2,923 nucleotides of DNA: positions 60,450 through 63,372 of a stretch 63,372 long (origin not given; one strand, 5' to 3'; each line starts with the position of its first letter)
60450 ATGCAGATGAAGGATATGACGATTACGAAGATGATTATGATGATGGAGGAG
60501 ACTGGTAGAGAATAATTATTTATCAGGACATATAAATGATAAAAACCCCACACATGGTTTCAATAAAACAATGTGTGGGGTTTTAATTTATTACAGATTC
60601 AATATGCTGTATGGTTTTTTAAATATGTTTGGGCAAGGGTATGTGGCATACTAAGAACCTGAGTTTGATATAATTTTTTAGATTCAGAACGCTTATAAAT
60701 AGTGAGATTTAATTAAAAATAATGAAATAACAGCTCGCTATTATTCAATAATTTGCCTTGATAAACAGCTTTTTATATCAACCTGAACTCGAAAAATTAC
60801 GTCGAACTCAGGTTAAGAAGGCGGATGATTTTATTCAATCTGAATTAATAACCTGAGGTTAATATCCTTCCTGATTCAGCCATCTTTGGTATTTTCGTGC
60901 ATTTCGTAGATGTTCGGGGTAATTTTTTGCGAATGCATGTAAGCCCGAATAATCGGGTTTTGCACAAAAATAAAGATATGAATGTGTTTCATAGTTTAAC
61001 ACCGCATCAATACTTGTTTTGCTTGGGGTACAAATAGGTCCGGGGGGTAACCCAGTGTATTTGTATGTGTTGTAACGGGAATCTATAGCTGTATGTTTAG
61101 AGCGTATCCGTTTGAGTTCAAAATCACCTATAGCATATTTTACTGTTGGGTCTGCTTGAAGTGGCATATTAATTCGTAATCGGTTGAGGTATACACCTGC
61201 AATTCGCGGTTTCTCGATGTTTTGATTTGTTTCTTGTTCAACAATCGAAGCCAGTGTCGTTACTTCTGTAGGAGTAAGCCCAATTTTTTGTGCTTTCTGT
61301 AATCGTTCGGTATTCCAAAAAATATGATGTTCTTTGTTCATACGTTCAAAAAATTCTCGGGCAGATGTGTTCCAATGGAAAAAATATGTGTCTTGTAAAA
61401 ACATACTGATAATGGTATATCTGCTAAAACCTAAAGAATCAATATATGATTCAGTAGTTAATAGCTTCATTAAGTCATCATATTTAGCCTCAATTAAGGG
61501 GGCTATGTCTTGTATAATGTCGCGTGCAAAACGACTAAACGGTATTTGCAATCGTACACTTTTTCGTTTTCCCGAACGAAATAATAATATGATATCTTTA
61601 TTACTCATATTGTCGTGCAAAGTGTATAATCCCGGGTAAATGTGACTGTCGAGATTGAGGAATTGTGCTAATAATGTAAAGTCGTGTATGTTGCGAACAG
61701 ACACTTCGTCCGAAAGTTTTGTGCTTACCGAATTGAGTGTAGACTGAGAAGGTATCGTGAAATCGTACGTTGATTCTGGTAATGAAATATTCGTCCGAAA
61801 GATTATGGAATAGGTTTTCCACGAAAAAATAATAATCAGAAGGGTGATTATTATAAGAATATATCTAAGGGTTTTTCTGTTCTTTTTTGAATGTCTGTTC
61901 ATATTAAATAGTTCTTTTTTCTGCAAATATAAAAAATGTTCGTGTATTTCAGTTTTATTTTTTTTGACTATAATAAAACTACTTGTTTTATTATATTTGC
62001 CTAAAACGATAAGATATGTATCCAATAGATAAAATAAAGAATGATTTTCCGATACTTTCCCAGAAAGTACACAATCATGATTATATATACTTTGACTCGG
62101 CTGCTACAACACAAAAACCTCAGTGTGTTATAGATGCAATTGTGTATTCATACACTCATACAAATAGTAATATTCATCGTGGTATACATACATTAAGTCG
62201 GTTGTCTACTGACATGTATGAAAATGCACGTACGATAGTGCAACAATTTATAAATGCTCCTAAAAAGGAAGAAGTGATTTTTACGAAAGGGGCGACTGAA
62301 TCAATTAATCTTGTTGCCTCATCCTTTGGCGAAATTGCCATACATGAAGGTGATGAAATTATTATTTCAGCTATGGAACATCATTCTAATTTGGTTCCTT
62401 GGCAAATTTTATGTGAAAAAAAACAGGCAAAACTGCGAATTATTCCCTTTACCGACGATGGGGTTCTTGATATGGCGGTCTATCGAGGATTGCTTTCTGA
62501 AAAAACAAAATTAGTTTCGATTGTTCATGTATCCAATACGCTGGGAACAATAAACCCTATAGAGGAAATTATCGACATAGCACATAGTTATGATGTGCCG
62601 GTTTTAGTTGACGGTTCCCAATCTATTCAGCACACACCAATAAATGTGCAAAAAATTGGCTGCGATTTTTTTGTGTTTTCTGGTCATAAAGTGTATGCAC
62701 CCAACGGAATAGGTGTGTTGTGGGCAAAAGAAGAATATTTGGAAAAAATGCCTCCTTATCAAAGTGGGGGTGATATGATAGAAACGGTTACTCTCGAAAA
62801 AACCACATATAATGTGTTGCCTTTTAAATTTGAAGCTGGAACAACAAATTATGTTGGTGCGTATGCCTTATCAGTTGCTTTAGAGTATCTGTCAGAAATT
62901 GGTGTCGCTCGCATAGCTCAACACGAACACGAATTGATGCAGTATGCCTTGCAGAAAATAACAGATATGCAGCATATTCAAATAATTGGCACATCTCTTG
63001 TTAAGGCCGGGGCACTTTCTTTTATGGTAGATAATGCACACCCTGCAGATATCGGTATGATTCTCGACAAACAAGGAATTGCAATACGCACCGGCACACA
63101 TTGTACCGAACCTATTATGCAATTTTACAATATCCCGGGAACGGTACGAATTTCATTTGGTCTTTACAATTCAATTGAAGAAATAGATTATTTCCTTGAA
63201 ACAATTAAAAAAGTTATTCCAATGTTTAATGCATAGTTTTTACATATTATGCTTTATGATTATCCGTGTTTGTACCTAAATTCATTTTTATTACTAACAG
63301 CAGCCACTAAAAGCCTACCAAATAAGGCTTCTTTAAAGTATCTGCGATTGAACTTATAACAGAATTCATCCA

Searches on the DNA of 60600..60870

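Call 82: search_rna_families(source=window, start=60600, end=60870, threshold=evalue, max_evalue=1)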
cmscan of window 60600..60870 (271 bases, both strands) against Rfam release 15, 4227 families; matches with E-value up to 1: 1.
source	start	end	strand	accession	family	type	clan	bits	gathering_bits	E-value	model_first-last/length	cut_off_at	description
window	60655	60815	+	RF04205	MIR2606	Gene; miRNA;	-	20.8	139.7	0.84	1-165/165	no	MIR2606 microRNA precursor family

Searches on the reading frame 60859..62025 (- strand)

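Call 23: search_protein_families(library=pfam, proteins=[window:60859-62025:-])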
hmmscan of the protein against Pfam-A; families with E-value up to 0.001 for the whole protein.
window:60859-62025:- (388 aa): 1 family
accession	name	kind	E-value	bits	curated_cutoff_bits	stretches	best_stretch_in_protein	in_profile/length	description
PF02618.21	YceG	-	1.9e-78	264.1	32.4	1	89-378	1-275/275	YceG-like family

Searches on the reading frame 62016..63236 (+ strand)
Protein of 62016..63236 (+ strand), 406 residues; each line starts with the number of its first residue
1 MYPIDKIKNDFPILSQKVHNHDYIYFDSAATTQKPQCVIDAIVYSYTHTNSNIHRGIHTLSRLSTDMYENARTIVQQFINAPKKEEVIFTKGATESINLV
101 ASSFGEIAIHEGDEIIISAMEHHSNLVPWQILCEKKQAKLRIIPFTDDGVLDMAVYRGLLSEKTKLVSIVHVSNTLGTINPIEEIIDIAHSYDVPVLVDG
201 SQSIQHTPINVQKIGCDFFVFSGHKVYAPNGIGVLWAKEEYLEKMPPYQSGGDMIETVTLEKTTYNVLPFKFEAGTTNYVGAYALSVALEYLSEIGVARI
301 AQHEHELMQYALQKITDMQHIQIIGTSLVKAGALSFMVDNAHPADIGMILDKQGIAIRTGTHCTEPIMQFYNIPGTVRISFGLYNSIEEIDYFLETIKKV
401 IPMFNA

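Call 23: search_protein_families(library=pfam, proteins=[window:62016-63236:+])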
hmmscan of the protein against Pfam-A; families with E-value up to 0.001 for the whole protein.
window:62016-63236:+ (406 aa): 4 families
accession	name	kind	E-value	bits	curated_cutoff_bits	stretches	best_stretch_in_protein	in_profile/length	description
PF00266.25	Aminotran_5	-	9.5e-146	485.9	21.5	1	24-393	1-371/371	Aminotransferase class-V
PF00155.27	Aminotran_1_2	-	7.4e-09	35.7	19.7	1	63-199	39-185/361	Aminotransferase class I and II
PF01053.26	Cys_Met_Meta_PP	-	7.7e-05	21.8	27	0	109-223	88-196/381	Cys/Met metabolism PLP-dependent enzyme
PF01041.23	DegT_DnrJ_EryC1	-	9.5e-05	22.2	19.8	1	67-215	22-160/360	DegT/DnrJ/EryC1/StrS aminotransferase family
